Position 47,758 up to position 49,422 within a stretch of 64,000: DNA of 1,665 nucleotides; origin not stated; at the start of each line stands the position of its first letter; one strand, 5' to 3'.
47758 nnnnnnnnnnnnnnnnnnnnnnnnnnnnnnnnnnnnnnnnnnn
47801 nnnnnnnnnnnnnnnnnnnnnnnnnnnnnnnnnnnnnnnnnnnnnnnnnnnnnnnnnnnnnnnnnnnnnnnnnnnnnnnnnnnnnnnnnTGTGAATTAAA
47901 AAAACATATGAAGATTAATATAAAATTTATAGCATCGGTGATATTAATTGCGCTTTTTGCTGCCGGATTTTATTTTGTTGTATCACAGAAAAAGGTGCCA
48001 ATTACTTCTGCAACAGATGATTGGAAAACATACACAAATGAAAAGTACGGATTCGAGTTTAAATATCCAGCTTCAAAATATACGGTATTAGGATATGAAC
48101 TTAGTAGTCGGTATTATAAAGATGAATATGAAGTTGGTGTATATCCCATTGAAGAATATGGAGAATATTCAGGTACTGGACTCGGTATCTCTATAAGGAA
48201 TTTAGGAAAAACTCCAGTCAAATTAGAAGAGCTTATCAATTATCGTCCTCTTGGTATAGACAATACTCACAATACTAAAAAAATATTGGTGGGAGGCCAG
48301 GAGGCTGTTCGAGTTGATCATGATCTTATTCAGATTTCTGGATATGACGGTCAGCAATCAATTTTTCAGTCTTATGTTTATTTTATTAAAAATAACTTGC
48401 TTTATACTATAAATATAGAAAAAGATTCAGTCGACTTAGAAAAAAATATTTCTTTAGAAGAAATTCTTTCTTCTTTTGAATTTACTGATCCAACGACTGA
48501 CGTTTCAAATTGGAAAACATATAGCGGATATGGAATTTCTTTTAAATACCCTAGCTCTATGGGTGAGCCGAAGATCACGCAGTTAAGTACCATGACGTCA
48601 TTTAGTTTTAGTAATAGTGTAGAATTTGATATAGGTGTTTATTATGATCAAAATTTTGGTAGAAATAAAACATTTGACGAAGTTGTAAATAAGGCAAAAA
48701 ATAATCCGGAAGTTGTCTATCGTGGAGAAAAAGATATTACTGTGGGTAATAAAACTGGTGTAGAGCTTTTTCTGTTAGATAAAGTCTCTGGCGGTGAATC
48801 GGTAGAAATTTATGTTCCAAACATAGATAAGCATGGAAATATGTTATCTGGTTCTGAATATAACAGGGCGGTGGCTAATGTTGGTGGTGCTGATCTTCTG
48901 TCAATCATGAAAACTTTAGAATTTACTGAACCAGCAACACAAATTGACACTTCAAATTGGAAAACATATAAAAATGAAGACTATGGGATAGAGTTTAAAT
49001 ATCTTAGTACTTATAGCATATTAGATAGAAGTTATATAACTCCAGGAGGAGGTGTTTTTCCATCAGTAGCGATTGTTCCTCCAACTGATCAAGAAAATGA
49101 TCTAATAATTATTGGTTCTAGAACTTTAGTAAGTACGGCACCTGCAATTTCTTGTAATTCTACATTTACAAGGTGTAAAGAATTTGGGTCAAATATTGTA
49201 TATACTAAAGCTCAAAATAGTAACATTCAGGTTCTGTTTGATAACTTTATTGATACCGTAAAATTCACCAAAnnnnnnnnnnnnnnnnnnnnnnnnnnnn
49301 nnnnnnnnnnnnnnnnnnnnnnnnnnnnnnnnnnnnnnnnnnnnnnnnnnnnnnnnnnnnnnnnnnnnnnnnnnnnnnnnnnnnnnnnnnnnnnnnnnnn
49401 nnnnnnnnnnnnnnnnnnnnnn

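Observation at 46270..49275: Tandem membrane-anchored proteins built from repeated '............FKYP … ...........' modules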

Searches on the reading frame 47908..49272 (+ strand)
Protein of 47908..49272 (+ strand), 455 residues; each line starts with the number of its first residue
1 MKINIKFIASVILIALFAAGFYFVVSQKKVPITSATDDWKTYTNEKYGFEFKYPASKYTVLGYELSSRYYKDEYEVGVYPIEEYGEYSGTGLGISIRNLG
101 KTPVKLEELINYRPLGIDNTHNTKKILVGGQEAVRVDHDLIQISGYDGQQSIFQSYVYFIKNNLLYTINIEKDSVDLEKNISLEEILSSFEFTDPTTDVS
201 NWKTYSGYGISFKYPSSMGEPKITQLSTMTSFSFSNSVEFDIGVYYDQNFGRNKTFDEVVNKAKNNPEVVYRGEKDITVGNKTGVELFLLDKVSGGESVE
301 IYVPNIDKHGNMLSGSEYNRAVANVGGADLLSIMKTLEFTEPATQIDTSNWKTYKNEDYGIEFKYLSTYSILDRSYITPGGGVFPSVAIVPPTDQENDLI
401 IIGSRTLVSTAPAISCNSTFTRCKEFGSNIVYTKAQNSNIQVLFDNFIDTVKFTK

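Call 3: search_protein_families(library=pfam, proteins=[window:47908-49272:+], max_evalue=1)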
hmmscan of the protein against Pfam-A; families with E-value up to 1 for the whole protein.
window:47908-49272:+ (455 aa): 3 families
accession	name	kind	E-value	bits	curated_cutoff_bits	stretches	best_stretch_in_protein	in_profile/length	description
PF18933.6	PsbP_2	-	2.6e-10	41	27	3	200-296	42-144/184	PsbP-like protein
PF23358.1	OST48_MD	-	0.052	13.9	27.9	0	331-370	13-52/145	OST48 middle domain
PF11506.14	DUF3217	-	0.64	10.4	26.4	0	19-73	21-76/104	Protein of unknown function (DUF3217)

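Call 4: search_protein_families(library=ncbifam, proteins=[window:47908-49272:+], max_evalue=1)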
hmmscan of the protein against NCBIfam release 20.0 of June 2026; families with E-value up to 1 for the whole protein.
window:47908-49272:+ (455 aa): 0 families

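Call 9: find_homologous_proteins(query=window:47908-49272:+, max_evalue=0.001)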
Query window:47908-49272:+ (455 aa): 116 proteins with E <= 0.001 among 8000 candidates.
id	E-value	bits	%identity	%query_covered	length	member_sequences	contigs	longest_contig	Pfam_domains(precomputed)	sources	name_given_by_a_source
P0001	0.0e+0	1013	100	100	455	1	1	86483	-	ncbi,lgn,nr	ncbi:MAG: hypothetical protein NTZ87_02080 [Candidatus Nomurabacteria bacterium]|nr:hypothetical pro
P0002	3.1e-46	176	34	83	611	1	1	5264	PF01789.23,PF18933.7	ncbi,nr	ncbi:MAG: hypothetical protein NTV36_02820 [Candidatus Staskawiczbacteria bacterium]|nr:hypothetical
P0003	4.0e-39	153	36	64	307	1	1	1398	PF18933.7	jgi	jgi:hypothetical protein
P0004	3.0e-31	127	49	30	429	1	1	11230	-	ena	-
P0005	1.3e-20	92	42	29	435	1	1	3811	PF18933.7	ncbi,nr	ncbi:MAG: PsbP-related protein, partial [Candidatus Staskawiczbacteria bacterium]|nr:PsbP-related pr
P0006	3.1e-16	77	26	94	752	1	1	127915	PF18933.7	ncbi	-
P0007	4.3e-15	74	25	74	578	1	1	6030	-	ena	-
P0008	1.3e-14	72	27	77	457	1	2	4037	-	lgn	-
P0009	1.3e-13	69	27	83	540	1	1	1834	PF01789.23,PF18933.7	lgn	-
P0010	9.9e-13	66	32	37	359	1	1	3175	-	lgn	-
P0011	3.1e-12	64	24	73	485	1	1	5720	-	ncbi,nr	ncbi:hypothetical protein KW783_04120 [Candidatus Parcubacteria bacterium]|nr:hypothetical protein [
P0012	4.0e-12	64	25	79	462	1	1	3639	PF18933.7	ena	-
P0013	4.7e-12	64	23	76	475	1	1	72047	PF18933.7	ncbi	-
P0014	5.1e-12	63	30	40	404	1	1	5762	PF18933.7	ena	-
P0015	7.7e-12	63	28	46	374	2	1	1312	PF18933.7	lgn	-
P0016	2.5e-11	61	24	77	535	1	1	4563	PF26056.1,PF18933.7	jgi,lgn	-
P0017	5.9e-11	60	27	46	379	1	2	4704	PF18933.7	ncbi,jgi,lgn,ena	-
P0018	1.3e-10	59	24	47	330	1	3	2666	PF18933.7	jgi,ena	-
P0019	1.4e-10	59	48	11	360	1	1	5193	PF18933.7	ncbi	-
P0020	1.4e-10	59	28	56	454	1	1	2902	-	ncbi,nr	ncbi:MAG: hypothetical protein NTV36_02690 [Candidatus Staskawiczbacteria bacterium]|nr:hypothetical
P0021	4.2e-10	57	68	5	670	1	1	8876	-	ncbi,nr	ncbi:MAG: hypothetical protein Q7R79_04530 [bacterium]|nr:hypothetical protein [bacterium]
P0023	1.4e-9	55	28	46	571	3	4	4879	PF18933.7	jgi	-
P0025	2.2e-9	55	24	47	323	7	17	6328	PF18933.7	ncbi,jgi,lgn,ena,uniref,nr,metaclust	ncbi:MAG: hypothetical protein UX06_C0045G0005 [Candidatus Giovannonibacteria bacterium GW2011_GWA2_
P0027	2.9e-9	54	27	73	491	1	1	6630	PF18933.7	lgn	-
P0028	3.1e-9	54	31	44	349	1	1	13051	PF18933.7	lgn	-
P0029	3.1e-9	54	27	37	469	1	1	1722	-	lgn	-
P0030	3.9e-9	54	27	49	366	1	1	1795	PF18933.7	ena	-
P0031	4.1e-9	54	31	42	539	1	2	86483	PF18933.7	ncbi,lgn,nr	ncbi:MAG: hypothetical protein NTZ87_02075 [Candidatus Nomurabacteria bacterium]|nr:hypothetical pro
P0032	4.3e-9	54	23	88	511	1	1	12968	PF26056.1,PF18933.7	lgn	-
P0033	4.3e-9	54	28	42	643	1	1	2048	-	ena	-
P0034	6.0e-9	53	33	19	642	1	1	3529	-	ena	-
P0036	8.9e-9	53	27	47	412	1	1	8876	PF18933.7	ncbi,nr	ncbi:MAG: PsbP-related protein [bacterium]|nr:PsbP-related protein [bacterium]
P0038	1.2e-8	52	24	73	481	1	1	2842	PF18933.7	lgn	-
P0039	1.2e-8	52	31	47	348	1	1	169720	PF01789.23,PF18933.7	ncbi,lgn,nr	ncbi:MAG: hypothetical protein KBC81_00340 [Candidatus Pacebacteria bacterium]|nr:hypothetical prote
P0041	2.7e-8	51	28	43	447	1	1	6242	PF18933.7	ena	-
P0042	3.2e-8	51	28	39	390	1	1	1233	PF26056.1,PF18933.7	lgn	-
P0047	1.4e-7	49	26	39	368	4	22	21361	PF18933.7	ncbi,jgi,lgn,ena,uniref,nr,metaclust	ncbi:MAG: hypothetical protein A2836_02465 [Candidatus Taylorbacteria bacterium RIFCSPHIGHO2_01_FULL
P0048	1.5e-7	49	30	44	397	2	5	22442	PF18933.7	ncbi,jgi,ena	ncbi:MAG TPA: hypothetical protein VJH63_00160 [Candidatus Paceibacterota bacterium]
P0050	1.7e-7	49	30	39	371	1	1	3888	PF18933.7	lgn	-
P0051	1.8e-7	48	28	47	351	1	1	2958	PF18933.7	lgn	-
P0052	2.6e-7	48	28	44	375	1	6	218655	PF18933.7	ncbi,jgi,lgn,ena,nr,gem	ncbi:MAG TPA: hypothetical protein P5323_02225 [Candidatus Moranbacteria bacterium]|nr:hypothetical 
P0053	2.8e-7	48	28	41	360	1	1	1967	PF18933.7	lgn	-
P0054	3.2e-7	48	24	49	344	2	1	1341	PF18933.7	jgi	-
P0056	3.6e-7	47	30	44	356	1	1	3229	PF18933.7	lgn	-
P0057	4.3e-7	47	26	48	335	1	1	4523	PF18933.7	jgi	jgi:hypothetical protein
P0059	5.4e-7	47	29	47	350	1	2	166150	PF18933.7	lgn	-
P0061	7.3e-7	46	27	50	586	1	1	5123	PF18933.7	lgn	-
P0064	1.2e-6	46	33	45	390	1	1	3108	PF18933.7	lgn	-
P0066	1.7e-6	45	29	44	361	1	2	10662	PF18933.7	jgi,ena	-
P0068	2.1e-6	45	28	25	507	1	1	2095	PF18933.7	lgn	-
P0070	4.6e-6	44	68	5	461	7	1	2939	PF10342.16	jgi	-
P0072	6.9e-6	43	41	11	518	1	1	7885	PF18933.7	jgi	jgi:hypothetical protein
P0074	1.2e-5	42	25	42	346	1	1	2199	PF18933.7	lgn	-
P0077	2.1e-5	42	43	12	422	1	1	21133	PF18933.7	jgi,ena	-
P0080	2.6e-5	41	63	5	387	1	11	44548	PF18933.7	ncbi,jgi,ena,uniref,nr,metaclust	ncbi:MAG: hypothetical protein A3B74_01200 [Candidatus Kerfeldbacteria bacterium RIFCSPHIGHO2_02_FUL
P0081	2.8e-5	41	29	43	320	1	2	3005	PF18933.7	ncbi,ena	-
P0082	5.2e-5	40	25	51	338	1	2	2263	PF18933.7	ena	-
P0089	1.3e-4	39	29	38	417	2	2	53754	PF18933.7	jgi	-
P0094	1.8e-4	39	32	40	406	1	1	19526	PF18933.7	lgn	-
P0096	2.0e-4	38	27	51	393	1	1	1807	PF01789.23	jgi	jgi:hypothetical protein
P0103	4.1e-4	37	39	14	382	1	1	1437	PF18933.7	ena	-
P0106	6.0e-4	37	30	36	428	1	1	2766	PF18933.7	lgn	-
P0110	8.3e-4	36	24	44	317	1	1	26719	PF18933.7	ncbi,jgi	jgi:hypothetical protein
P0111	8.9e-4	36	54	6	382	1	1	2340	PF18933.7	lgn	-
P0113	9.1e-4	36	26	45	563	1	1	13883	PF18933.7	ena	-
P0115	9.4e-4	36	24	76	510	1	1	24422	PF18933.7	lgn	-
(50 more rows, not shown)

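Call 33: search_protein_families(library=pfam, proteins=[P0002, P0006, P0016, P0021, P0033, P0034, P0070, P0072, P0020, P0029], max_evalue=0.01)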
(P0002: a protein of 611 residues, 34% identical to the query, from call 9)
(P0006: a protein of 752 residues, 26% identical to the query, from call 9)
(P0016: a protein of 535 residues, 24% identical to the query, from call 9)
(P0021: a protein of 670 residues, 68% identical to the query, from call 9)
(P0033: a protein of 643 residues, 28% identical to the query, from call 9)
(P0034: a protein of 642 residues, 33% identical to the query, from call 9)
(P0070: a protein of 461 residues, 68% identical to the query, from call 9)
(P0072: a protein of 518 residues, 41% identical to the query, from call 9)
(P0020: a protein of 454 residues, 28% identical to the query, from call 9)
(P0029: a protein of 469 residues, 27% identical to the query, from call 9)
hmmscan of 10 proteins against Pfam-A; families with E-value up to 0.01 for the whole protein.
P0002 (611 aa): 2 families
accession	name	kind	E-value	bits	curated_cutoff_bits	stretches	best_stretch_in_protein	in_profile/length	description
PF18933.6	PsbP_2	-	8.6e-10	39.4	27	2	303-423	26-151/184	PsbP-like protein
PF01789.22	PsbP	-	1.1e-05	26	23.5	0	185-229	3-43/155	PsbP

P0006 (752 aa): 1 family
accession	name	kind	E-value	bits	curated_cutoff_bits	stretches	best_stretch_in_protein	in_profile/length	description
PF18933.6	PsbP_2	-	2e-17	64.3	27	2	257-302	38-84/184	PsbP-like protein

P0016 (535 aa): 2 families
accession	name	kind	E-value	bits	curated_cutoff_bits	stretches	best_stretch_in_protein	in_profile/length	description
PF18933.6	PsbP_2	-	1.8e-12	48.1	27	2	57-90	34-67/184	PsbP-like protein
PF01789.22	PsbP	-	0.00012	22.6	23.5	0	388-412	2-26/155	PsbP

P0021 (670 aa): 2 families
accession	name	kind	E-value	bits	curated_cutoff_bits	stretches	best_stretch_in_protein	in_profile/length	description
PF18933.6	PsbP_2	-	3.8e-11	43.8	27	1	309-393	39-116/184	PsbP-like protein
PF10342.15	Kre9_KNH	-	0.0078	17.4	24.6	1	55-127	1-79/94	Kre9/KNH-like N-terminal Ig-like domain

P0033 (643 aa): 1 family
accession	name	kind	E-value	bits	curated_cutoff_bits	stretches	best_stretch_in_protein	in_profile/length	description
PF18933.6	PsbP_2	-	2.3e-10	41.2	27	2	542-565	43-66/184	PsbP-like protein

P0034 (642 aa): 1 family
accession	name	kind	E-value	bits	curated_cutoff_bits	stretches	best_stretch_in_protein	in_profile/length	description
PF18933.6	PsbP_2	-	3.5e-08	34.1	27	1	18-80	4-66/184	PsbP-like protein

P0070 (461 aa): 2 families
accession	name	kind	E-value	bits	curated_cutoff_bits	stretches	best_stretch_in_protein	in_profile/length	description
PF18933.6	PsbP_2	-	5.4e-08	33.5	27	1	49-76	38-65/184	PsbP-like protein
PF10342.15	Kre9_KNH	-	3e-06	28.3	24.6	1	216-297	1-86/94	Kre9/KNH-like N-terminal Ig-like domain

P0072 (518 aa): 1 family
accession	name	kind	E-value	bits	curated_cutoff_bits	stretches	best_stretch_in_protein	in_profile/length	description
PF18933.6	PsbP_2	-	6.1e-15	56.1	27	2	360-505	35-172/184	PsbP-like protein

P0020 (454 aa): 1 family
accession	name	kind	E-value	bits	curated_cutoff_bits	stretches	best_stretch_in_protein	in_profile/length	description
PF18933.6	PsbP_2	-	1.1e-06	29.2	27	1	161-202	28-69/184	PsbP-like protein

P0029 (469 aa): 1 family
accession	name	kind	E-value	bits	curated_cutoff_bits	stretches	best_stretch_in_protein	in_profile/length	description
PF18933.6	PsbP_2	-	6.2e-10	39.8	27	1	152-206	38-93/184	PsbP-like protein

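Call 54: find_encoding_contigs(protein=P0002, flank=5000, max_places=2)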
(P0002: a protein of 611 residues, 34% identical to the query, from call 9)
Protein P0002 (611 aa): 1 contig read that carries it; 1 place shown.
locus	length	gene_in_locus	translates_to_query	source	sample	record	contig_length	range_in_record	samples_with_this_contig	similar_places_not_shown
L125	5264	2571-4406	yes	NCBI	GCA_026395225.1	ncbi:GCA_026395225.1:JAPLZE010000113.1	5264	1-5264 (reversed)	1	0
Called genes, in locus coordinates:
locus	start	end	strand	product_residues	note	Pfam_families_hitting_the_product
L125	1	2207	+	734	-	?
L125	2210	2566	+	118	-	-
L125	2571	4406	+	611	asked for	PF01789:PsbP (faint), PF18933:PsbP_2 (faint)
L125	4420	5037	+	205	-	PF22547:2H-SAK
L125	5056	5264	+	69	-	?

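Call 55: find_encoding_contigs(protein=P0004, flank=6000, max_places=2)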
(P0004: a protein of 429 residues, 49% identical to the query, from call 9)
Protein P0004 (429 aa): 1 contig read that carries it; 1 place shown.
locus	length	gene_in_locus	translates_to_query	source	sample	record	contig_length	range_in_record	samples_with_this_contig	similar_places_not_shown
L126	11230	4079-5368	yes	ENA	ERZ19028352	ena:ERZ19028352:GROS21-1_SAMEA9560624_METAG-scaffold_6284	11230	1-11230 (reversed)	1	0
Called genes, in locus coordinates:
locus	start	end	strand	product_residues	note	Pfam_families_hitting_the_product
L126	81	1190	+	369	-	PF00162:PGK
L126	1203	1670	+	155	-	-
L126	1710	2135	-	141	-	PF11969:DcpS_C, PF01230:HIT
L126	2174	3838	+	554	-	PF01368:DHH, PF02272:DHHA1, PF17768:RecJ_OB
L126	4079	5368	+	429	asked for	-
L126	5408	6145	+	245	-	-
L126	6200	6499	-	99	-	-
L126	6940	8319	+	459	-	PF13567:DUF4131, PF03772:Competence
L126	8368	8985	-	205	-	PF02777:Sod_Fe_C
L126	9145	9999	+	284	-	PF00753:Lactamase_B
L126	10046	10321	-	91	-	PF00830:Ribosomal_L28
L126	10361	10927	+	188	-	PF02163:Peptidase_M50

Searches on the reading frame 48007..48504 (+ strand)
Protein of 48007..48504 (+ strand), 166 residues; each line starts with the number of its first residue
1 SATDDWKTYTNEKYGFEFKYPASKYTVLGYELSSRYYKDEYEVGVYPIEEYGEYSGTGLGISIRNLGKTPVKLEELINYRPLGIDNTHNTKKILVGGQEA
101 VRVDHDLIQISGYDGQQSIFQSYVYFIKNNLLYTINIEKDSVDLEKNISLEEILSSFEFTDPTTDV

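Call 7: search_protein_families(library=pfam, proteins=[window:48007-48504:+], max_evalue=10)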
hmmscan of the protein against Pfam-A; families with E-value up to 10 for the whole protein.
seq(166 aa): 2 families
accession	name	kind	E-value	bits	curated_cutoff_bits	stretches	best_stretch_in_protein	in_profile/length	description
PF18933.6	PsbP_2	-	0.00054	20.5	27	1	3-159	41-184/184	PsbP-like protein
PF01789.22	PsbP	-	0.069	13.6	23.5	1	6-27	3-24/155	PsbP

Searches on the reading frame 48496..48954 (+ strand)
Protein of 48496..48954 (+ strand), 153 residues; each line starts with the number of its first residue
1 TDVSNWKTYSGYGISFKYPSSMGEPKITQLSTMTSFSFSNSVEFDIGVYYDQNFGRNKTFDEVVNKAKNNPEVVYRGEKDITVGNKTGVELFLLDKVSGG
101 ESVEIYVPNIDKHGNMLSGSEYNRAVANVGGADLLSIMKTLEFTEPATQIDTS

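Call 7: search_protein_families(library=pfam, proteins=[window:48496-48954:+], max_evalue=10)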
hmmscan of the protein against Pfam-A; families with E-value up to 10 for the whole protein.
seq(153 aa): 2 families
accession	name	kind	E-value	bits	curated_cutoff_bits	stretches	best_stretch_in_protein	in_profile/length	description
PF18933.6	PsbP_2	-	0.00016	22.2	27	1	5-106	43-150/184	PsbP-like protein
PF07380.17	Pneumo_M2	-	0.13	12.9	27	1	17-69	12-64/89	Pneumovirus M2 protein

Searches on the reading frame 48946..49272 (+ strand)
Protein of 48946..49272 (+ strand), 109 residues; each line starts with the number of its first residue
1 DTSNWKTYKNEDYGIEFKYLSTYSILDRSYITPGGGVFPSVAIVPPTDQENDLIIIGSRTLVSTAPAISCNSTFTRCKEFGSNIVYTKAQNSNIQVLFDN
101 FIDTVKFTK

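Call 7: search_protein_families(library=pfam, proteins=[window:48946-49272:+], max_evalue=10)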
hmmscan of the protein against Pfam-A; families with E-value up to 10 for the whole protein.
seq(109 aa): 1 family
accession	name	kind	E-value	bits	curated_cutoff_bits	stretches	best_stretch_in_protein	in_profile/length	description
PF18933.6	PsbP_2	-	0.39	11.1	27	1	3-23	42-62/184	PsbP-like protein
